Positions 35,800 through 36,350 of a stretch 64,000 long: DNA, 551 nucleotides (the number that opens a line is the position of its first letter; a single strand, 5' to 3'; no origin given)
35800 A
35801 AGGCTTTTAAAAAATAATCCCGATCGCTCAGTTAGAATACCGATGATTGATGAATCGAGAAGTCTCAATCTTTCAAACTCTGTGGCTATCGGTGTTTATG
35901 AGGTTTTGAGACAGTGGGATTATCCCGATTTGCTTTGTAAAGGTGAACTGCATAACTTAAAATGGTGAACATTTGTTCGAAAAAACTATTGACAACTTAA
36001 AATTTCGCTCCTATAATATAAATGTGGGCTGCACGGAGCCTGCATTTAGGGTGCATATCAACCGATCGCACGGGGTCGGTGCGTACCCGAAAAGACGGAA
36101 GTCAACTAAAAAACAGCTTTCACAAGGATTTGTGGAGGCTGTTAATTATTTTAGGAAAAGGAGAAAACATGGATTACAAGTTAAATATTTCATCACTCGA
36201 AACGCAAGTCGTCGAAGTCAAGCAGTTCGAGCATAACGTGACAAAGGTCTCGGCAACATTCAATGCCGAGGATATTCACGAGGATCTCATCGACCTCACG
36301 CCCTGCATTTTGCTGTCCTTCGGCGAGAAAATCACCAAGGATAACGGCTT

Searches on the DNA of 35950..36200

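Call 87: search_rna_families(source=window, start=35950, end=36200, threshold=evalue, max_evalue=1)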
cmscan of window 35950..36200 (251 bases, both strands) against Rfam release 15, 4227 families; matches with E-value up to 1: 0.
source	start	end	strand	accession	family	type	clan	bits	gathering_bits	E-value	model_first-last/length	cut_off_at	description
